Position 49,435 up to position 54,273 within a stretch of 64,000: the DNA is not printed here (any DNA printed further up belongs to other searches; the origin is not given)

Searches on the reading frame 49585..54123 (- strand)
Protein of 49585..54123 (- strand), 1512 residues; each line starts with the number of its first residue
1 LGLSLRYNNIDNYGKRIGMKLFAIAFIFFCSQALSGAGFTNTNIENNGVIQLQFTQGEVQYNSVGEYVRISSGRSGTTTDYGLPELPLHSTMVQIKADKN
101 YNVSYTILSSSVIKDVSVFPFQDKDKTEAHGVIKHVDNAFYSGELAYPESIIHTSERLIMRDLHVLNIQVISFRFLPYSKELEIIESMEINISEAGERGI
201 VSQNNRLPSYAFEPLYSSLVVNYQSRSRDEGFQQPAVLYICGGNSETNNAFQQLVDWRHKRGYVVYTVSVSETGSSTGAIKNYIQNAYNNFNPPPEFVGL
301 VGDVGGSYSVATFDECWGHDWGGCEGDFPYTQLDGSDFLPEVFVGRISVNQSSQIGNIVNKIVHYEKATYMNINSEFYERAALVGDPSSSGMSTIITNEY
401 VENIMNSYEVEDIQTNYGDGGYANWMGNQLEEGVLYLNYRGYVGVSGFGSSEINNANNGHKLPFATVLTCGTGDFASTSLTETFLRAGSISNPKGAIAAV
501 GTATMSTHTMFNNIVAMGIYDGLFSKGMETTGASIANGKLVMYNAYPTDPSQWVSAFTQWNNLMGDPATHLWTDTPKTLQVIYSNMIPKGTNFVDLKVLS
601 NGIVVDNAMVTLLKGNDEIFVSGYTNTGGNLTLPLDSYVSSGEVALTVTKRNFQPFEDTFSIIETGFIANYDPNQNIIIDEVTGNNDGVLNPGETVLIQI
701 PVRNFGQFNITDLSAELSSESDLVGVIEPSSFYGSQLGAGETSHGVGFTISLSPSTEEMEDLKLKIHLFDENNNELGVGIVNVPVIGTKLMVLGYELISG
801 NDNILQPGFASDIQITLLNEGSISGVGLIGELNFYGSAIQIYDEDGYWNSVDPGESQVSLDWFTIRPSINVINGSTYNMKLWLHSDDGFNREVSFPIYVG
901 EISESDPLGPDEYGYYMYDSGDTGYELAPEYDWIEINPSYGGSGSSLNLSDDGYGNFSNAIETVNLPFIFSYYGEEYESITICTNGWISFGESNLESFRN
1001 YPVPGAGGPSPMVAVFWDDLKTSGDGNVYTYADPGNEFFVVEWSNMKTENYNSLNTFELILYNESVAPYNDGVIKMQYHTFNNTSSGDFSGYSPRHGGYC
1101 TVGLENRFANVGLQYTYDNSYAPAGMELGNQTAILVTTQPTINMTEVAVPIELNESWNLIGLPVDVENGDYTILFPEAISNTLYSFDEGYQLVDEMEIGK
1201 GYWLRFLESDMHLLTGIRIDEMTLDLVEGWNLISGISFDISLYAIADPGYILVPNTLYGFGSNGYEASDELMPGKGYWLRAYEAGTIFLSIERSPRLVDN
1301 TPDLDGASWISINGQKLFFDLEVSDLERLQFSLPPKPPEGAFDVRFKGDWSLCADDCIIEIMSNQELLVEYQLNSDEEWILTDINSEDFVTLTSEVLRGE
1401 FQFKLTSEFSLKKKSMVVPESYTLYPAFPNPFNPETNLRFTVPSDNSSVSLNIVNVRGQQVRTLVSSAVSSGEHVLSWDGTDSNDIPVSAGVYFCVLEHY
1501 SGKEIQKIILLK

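Call 7: search_protein_families(library=pfam, proteins=[window:49585-54123:-])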
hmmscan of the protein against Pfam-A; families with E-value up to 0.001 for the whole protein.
window:49585-54123:- (1512 aa): 5 families
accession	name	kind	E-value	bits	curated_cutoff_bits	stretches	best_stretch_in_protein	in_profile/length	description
PF01364.23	Peptidase_C25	-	1.1e-50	173.4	23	1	244-570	6-373/374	Peptidase family C25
PF08126.16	Propeptide_C25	-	9.6e-11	41.6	22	1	48-195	20-173/205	Propeptide_C25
PF13860.13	FlgD_ig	-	1.1e-10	41.8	27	1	1436-1496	12-72/79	FlgD Ig-like domain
PF06119.19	NIDO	-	9.5e-06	26.2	25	1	979-1033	2-53/186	Nidogen-like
PF18962.6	Por_Secre_tail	-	2.5e-05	24.9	27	1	1428-1509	2-74/75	Secretion system C-terminal sorting domain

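Call 20: search_protein_families(library=ncbifam, proteins=[window:49585-54123:-])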
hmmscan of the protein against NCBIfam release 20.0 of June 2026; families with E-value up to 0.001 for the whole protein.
window:49585-54123:- (1512 aa): 6 families
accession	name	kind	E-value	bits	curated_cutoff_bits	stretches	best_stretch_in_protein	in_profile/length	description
NF033707.1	T9SS_sortase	equivalog_domain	8.7e-16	56.8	420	2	341-577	495-738/1095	type IX secretion system sortase PorU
TIGR03900.1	prc_long_Delta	hypoth_equivalog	5.2e-08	31.3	660.95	1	677-785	672-779/973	MXAN_5808 family serine peptidase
TIGR04183.1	Por_Secre_tail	domain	4.3e-07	29.8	23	1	1428-1509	2-70/72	T9SS type A sorting domain-containing protein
NF052324.1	PorU_rel_Nterm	equivalog_domain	7e-07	27.8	450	1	326-572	510-766/879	putative type IX secretion system sortase PorU2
NF005176.1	PRK06655.1-1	equivalog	2.4e-05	24.4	230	1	1436-1504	86-155/197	flagellar hook assembly protein FlgD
NF009276.0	PRK12633.1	equivalog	0.00018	21.3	383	1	1436-1496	118-178/234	flagellar basal body rod modification protein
